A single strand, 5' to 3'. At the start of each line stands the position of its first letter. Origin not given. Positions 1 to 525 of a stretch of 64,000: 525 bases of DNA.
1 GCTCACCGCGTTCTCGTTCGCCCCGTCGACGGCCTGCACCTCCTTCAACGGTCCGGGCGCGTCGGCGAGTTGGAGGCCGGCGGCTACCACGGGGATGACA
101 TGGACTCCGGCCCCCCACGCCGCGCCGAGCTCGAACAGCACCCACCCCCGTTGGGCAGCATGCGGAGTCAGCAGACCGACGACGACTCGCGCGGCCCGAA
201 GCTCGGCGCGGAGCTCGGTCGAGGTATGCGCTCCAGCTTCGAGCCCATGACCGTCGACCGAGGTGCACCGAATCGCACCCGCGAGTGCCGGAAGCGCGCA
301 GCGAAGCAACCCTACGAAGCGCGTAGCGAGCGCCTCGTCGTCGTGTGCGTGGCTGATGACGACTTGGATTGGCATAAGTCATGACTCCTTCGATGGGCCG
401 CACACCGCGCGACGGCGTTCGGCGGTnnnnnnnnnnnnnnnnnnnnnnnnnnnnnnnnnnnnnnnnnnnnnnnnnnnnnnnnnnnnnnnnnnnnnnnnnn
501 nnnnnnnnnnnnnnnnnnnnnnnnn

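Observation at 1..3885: TIR-like gene immediately downstream of an MmeI/PglX-like single-chain methylase-nuclease, missed by the ORF track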

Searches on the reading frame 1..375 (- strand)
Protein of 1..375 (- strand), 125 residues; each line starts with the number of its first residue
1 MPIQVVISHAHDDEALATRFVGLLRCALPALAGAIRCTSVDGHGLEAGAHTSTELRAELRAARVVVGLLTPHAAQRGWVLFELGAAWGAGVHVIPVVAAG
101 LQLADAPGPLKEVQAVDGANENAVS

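Call 6: search_protein_families(library=pfam, proteins=[window:1-375:-], max_evalue=1)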
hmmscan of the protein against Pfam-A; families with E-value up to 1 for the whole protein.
window:1-375:- (125 aa): 4 families
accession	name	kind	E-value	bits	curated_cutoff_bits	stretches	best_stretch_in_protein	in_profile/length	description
PF13676.11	TIR_2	-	1.3e-10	42.3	28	1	5-119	1-109/122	TIR domain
PF01582.25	TIR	-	0.0096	16.2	21.3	1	40-86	34-80/179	TIR domain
PF08937.16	ThsB_TIR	-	0.034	15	21.2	1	50-97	47-94/100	Thoeris protein ThsB, TIR-like domain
PF05014.21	Nuc_deoxyrib_tr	-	0.035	14.7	28.8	1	49-96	50-96/117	Nucleoside 2-deoxyribosyltransferase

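Call 7: search_protein_families(library=padloc, proteins=[window:1-375:-], max_evalue=1)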
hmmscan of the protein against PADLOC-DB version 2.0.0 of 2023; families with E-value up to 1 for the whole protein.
window:1-375:- (125 aa): 7 families
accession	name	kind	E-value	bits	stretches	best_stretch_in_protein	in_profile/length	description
PDLC00418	ThsB1|ThsB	-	8.5e-07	26.9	1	5-115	7-118/155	TIR-like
PDLC03825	spbK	-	0.00035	18.1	1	5-87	151-232/308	-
PDLC00436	ThsB1|ThsB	-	0.0021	15.6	1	4-88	37-118/183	TIR-like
PDLC04688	PDC-M50B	-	0.01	14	1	57-101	59-103/162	-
PDLC00433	ThsB1|ThsB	-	0.013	13.5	1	58-101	56-99/164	TIR-like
PDLC00431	ThsB1|ThsB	-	0.018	13.4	1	56-100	57-101/162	TIR-like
PDLC00419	ThsB1|ThsB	-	0.018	12.9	1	5-91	30-113/165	TIR-like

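Call 8: search_protein_families(library=ncbifam, proteins=[window:1-375:-], max_evalue=1)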
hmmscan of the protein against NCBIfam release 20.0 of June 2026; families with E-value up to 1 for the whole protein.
window:1-375:- (125 aa): 1 family
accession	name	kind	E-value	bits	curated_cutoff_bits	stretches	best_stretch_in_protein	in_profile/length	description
NF058526.1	Thoeris_type3_ThcB4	equivalog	0.0043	15.9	220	1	41-97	160-216/375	Thoeris type III anti-phage system protein ThcB4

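Call 13: find_homologous_proteins(query=window:1-375:-, max_evalue=0.001)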
Query window:1-375:- (125 aa): 9 proteins with E <= 0.001 among 166 candidates.
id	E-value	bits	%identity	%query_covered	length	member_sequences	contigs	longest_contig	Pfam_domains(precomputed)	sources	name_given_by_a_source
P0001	3.4e-73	261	100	100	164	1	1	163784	PF13676.12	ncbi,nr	ncbi:MAG: toll/interleukin-1 receptor domain-containing protein, partial [Deltaproteobacteria bacter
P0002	6.1e-23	99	50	97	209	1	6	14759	PF13676.12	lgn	-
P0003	2.9e-21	94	49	86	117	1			PF13676.12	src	-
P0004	2.9e-21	94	44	94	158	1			PF13676.12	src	-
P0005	1.6e-19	88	44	94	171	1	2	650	PF13676.12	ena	-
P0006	1.7e-18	85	43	90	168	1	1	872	PF13676.12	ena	-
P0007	1.4e-17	82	41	90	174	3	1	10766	PF13676.12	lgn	-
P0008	7.1e-16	76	39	91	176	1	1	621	PF13676.12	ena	-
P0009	1.7e-15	75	40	92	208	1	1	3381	PF13676.12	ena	-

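Call 15: find_encoding_contigs(protein=P0001, flank=10000, max_places=5)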
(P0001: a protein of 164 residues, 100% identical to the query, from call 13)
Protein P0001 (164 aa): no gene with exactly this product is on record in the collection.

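Call 16: find_encoding_contigs(protein=P0002, flank=10000, max_places=6)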
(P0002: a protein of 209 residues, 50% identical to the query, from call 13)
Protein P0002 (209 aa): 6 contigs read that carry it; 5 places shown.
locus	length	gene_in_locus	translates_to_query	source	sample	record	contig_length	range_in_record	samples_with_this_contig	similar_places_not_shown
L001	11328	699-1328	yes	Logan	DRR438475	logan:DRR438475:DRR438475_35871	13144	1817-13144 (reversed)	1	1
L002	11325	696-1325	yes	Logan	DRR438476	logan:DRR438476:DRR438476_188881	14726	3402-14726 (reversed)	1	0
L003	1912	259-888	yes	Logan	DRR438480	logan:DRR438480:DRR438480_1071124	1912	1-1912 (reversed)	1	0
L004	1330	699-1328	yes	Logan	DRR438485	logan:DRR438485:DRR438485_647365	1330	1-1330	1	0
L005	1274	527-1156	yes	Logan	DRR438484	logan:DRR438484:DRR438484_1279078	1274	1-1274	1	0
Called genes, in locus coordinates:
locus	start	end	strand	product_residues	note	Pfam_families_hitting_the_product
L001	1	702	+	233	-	?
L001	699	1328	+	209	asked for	PF13676:TIR_2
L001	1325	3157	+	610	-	PF01734:Patatin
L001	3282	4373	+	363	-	PF00710:Asparaginase, PF17763:Asparaginase_C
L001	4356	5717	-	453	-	PF04073:tRNA_edit, PF01177:Asp_Glu_race (weak)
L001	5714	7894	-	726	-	PF01582:TIR (weak), PF13676:TIR_2, PF00710:Asparaginase, PF17763:Asparaginase_C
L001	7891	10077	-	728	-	PF13676:TIR_2, PF00710:Asparaginase, PF17763:Asparaginase_C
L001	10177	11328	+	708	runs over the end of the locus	PF18163:LD_cluster2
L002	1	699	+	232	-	?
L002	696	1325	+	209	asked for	PF13676:TIR_2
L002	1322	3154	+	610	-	PF01734:Patatin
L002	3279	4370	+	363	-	PF00710:Asparaginase, PF17763:Asparaginase_C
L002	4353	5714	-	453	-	PF04073:tRNA_edit, PF01177:Asp_Glu_race (weak)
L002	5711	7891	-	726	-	PF01582:TIR (weak), PF13676:TIR_2, PF00710:Asparaginase, PF17763:Asparaginase_C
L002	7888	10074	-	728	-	PF13676:TIR_2, PF00710:Asparaginase, PF17763:Asparaginase_C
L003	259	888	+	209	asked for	PF13676:TIR_2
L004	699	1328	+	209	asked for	PF13676:TIR_2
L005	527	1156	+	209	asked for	PF13676:TIR_2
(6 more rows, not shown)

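Call 17: find_encoding_contigs(protein=P0007, flank=10000, max_places=5)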
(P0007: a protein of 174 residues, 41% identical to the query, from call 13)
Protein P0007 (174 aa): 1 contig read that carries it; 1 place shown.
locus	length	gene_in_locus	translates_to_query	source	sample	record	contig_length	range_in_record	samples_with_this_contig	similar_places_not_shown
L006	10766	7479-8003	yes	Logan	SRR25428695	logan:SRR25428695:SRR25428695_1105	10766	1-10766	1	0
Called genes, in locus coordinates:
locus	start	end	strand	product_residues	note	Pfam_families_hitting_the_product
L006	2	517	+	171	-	?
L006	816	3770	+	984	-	PF13620:CarboxypepD_reg, PF13715:CarbopepD_reg_2, PF07715:Plug, PF00593:TonB_dep_Rec_b-barrel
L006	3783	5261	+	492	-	PF14322:SusD-like_3, PF12771:SusD-like_2 (faint), PF07980:SusD_RagB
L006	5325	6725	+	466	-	PF02055:Glyco_hydro_30, PF02057:Glyco_hydro_59, PF17189:Glyco_hydro_30C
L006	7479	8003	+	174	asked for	PF13676:TIR_2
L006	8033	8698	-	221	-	PF00072:Response_reg (weak)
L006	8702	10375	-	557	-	PF00515:TPR_1 (faint), PF07719:TPR_2 (faint), PF13424:TPR_12 (weak), PF02518:HATPase_c (weak)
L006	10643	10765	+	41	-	?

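Call 32: find_related_loci(query=A2, collection=metagenome_contigs, flank=8000)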
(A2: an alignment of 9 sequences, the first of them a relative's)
Query A2 (164 aa) in metagenome_contigs; peptide patterns used: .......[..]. (x = any residue, [..] = any of these).
600 stretches matched a pattern (row limit reached: there are more); 535 encode a relative of the query (tblastn E <= 1e-3); the best 80 are kept; 80 distinct loci.
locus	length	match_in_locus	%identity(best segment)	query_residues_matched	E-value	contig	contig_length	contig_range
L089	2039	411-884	43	1-159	8e-39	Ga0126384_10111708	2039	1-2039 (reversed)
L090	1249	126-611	38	3-164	2e-37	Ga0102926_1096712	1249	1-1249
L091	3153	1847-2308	40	3-156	2e-33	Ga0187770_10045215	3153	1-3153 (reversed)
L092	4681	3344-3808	38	3-157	7e-33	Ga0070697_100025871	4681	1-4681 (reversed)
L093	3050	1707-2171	41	1-155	6e-33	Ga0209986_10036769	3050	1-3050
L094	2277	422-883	39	3-156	8e-33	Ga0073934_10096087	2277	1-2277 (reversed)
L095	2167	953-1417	36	3-157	4e-33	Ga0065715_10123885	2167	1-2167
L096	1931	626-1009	49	1-128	5e-33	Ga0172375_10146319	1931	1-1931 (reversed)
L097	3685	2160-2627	37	3-158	7e-33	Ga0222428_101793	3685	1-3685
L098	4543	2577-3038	39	3-156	6e-33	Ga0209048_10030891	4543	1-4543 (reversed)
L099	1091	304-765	39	3-161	1e-33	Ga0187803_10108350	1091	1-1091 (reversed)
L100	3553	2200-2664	37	3-157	2e-32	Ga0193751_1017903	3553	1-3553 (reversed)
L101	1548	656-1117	39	3-156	2e-32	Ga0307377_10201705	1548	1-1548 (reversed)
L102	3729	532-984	38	3-153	5e-32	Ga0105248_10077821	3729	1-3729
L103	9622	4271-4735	36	3-157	1e-31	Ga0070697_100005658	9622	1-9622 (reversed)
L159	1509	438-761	47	4-111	1e-29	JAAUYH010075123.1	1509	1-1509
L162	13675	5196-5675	37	1-160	2e-29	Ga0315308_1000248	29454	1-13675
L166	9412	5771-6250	37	1-160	2e-29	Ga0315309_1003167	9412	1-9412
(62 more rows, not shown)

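Call 47: search_protein_families(library=pfam, alignment_id=A4, max_evalue=0.0001)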
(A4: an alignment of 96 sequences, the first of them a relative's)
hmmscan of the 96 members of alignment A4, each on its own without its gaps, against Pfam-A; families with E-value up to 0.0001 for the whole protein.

A. member 1, L091:286-1281:+ (332 aa): 0 families

B. families by the number of members that match (of 96 scanned): 57 families (the first 25 are shown)
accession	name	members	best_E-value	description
PF13676.11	TIR_2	3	5.4e-27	TIR domain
PF00561.26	Abhydrolase_1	2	1.2e-18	alpha/beta hydrolase fold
PF04471.18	Mrr_cat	2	3e-13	Restriction endonuclease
PF12697.13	Abhydrolase_6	2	2.7e-11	Alpha/beta hydrolase family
PF12146.15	Hydrolase_4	2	5.1e-11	Serine aminopeptidase, S33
PF00490.27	ALAD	1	1.2e-150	Delta-aminolevulinic acid dehydratase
PF17392.7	Urocanase_C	1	1.5e-94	Urocanase C-terminal domain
PF01229.23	Glyco_hydro_39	1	2.8e-89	Glycosyl hydrolases family 39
PF01175.24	Urocanase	1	1.6e-88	Urocanase Rossmann-like domain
PF17391.7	Urocanase_N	1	5.5e-59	Urocanase N-terminal domain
PF04452.19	Methyltrans_RNA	1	3.7e-51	RNA methyltransferase domain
PF06439.18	3keto-disac_hyd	1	7.3e-48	3-keto-disaccharide hydrolase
PF00215.30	OMPdecase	1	9.5e-44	Orotidine 5'-phosphate decarboxylase / HUMPS family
PF01555.25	N6_N4_Mtase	1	1.2e-41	DNA methylase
PF01863.23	YgjP-like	1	1.5e-41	YgjP-like, metallopeptidase domain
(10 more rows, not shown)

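Call 48: search_protein_families(library=pfam, alignment_id=A5, max_evalue=0.01)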
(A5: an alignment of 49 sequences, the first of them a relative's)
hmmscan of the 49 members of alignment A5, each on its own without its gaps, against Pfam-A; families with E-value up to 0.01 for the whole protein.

A. member 1, L089:867-1130:+ (88 aa): 1 family
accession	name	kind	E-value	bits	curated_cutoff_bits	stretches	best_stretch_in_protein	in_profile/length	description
PF09706.15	Cas_CXXC_CXXC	-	0.0064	17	21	0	56-77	44-65/69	CRISPR-associated protein (Cas_CXXC_CXXC)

B. families by the number of members that match (of 49 scanned): 9 families
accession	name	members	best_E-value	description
PF14947.12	HTH_45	3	0.0016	Winged helix-turn-helix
PF05129.18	Zn_ribbon_Elf1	2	0.003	Transcription elongation factor Elf1 like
PF13676.11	TIR_2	1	2.6e-10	TIR domain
PF20714.3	HTH_64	1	1e-05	DpiA-like helix-turn-helix domain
PF25206.1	DUF7836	1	0.0032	Domain of unknown function (DUF7836)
PF03331.19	LpxC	1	0.006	UDP-3-O-acyl N-acetylglycosamine deacetylase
PF09706.15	Cas_CXXC_CXXC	1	0.0064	CRISPR-associated protein (Cas_CXXC_CXXC)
PF13412.12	HTH_24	1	0.0076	Winged helix-turn-helix DNA-binding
PF14277.12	DUF4364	1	0.0082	Domain of unknown function (DUF4364)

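Call 52: search_solved_structures(query=A2, max_evalue=1, show_alignments=2)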
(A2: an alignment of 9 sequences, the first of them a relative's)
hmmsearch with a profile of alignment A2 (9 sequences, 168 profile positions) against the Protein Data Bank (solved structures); distinct sequences matched with E-value up to 1: 20.
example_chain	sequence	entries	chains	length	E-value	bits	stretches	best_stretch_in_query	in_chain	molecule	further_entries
9phb_G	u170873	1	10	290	6.6e-14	55.3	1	6-143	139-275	SpbK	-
4c7m_A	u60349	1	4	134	0.0011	22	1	6-87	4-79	Toll/interleukin-1 receptor domain-containing protein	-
4lzp_B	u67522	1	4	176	0.0014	21.7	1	5-87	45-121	Putative uncharacterized protein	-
6wt6_A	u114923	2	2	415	0.0033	20.5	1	49-122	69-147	Metazoan TIR-STING fusion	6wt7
8btn_B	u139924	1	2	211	0.016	18.3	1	49-104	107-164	TIR domain-containing protein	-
9mud_K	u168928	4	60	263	0.033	17.3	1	5-105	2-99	Cat1 (CRISPR associated TIR 1) pentagonal filament | Cat1 (CRISPR associated TIR 1) pentagonal filament assembly | Cat1 (CRISPR-associated TIR 1)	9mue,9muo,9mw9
7uxr_A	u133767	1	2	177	0.036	17.1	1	6-87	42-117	TIR domain protein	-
4lqc_A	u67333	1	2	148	0.053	16.6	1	5-98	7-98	TcpB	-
7uwg_A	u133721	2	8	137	0.13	15.3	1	6-107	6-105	Molecular chaperone Tir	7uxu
8g83_A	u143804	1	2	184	0.24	14.4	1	5-107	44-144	NAD(+) hydrolase AbTIR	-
3jrn_A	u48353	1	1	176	0.3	14.1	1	34-86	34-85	AT1G72930 protein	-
8x7x_C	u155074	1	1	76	0.35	13.9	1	107-154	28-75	HR1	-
3h16_A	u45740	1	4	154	0.49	13.4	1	5-91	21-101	TIR protein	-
8p2m_A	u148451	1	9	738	0.54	13.3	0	43-102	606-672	NAD(+) hydrolase tir-1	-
7xoz_A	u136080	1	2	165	0.6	13.1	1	48-86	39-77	ADP-ribosyl cyclase/cyclic ADP-ribose hydrolase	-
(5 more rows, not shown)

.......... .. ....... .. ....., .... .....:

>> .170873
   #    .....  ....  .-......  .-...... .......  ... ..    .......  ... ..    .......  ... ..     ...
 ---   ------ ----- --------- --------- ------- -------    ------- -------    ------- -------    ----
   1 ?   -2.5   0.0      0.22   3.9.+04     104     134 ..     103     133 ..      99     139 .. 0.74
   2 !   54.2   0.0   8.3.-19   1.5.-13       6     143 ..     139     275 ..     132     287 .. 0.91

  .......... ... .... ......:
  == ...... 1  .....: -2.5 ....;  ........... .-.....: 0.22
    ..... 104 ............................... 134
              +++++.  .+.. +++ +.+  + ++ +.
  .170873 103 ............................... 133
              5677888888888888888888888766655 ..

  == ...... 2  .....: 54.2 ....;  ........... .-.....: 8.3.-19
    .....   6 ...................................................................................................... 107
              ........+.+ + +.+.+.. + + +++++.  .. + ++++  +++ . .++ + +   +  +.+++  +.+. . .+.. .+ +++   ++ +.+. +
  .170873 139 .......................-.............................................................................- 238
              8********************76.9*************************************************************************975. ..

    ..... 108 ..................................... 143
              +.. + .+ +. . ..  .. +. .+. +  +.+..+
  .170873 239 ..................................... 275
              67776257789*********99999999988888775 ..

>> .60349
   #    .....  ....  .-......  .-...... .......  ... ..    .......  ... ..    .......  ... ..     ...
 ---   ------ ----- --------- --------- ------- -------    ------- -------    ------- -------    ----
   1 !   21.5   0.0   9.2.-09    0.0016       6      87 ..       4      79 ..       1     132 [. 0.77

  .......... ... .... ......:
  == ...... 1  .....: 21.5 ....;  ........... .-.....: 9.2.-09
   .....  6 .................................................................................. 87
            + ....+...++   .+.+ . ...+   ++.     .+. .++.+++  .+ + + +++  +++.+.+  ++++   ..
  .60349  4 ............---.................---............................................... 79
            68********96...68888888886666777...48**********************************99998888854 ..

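Call 58: predict_structure(alignment_id=A2)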
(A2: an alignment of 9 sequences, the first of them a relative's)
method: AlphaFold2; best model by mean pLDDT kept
length: 164 residues; sequences in the alignment: 9
mean_pLDDT: 85.4   pTM: 0.83
mean pLDDT of the five models: 85.4, 82.4, 80.8, 80.6, 80.6
residues with pLDDT >= 90: 82; 70-90: 64; 50-70: 7; < 50: 11
segments of 3 or more residues with pLDDT < 50: 41-50
pLDDT, mean of each block of 10 residues (from residue 1): 89 89 96 81 42 77 93 84 87 90 82 89 96 97 96 89 58
secondary structure, 60 per line:
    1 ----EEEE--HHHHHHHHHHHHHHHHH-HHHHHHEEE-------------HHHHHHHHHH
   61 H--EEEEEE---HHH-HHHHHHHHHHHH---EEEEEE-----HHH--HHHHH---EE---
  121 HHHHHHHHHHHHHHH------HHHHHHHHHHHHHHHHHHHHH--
elements in order: E5-8 H11-27 H29-34 E35-37 H51-61 E64-69 H77-88 E92-97 H108-112 H121-135 H142-162

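Call 61: fold_search(model_id=the predicted structure, library=pdb)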
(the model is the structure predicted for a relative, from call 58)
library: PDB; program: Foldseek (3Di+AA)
matches with E <= 10: 1552; with E <= 0.001: 57
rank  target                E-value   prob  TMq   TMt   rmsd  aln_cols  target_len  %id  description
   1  8u72_F                2.9e-06  1.00  0.63  0.28   4.5       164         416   18  Cryo-EM structure of the SPARTA oligomer with guide RNA and target DNA (released 2024-06-12)
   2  8oz6_A                3.3e-06  1.00  0.63  0.27   5.7       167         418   20  cryoEM structure of SPARTA complex ligand-free (released 2023-08-16)
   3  8qlp_E                3.5e-06  1.00  0.64  0.28   4.7       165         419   21  CryoEM structure of the RNA/DNA bound SPARTA (BabAgo/TIR-APAZ) tetrameric complex (released 2024-01-31)
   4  8i87_A                3.7e-06  1.00  0.63  0.28   4.5       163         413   19  Cryo-EM structure of TIR-APAZ/Ago-gRNA-DNA complex (released 2023-07-19)
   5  9phb_A                8.3e-06  1.00  0.67  0.70   4.2       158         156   18  CryoEM structure of filament of Bacillus subtilis TIR domain protein SpbK (released 2025-12-31)
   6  8qlp_M                8.3e-06  1.00  0.65  0.29   4.5       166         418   20  CryoEM structure of the RNA/DNA bound SPARTA (BabAgo/TIR-APAZ) tetrameric complex (released 2024-01-31)
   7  8i87_G                1.1e-05  1.00  0.61  0.28   4.7       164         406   19  Cryo-EM structure of TIR-APAZ/Ago-gRNA-DNA complex (released 2023-07-19)
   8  8ifl_F                1.3e-05  1.00  0.62  0.27   5.8       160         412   18  Cryo-EM structure of tetrameric SPARTA gRNA-ssDNA target complex in state 1 (released 2024-01-17)
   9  8isy_B                1.4e-05  1.00  0.63  0.26   5.6       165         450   18  Cryo-EM structure of free-state Crt-SPARTA (released 2023-10-18)
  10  6o0u_A                1.5e-05  1.00  0.54  0.62   4.4       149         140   17  Crystal structure of the TIR domain H685A mutant from human SARM1 (released 2019-09-04)
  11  8qlo_A                2.0e-05  1.00  0.63  0.26   5.8       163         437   21  CryoEM structure of the apo SPARTA (BabAgo/TIR-APAZ) complex (released 2024-01-31)
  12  8wp2_B                2.2e-05  1.00  0.65  0.29   4.5       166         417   19  MapSPARTA tetramer bound with guide-target (released 2024-12-11)
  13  7anw_A                2.4e-05  1.00  0.54  0.16   4.5       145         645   15  hSARM1 NAD+ complex (released 2020-11-11)
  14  7xoz_A                2.5e-05  1.00  0.45  0.44  13.9       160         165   12  Crystal structure of RPPT-TIR (released 2023-11-08)
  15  9ugj_B                2.8e-05  1.00  0.55  0.63   4.1       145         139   17  Structure of SARM1 bound to SIR3-ADPR (released 2026-02-18)
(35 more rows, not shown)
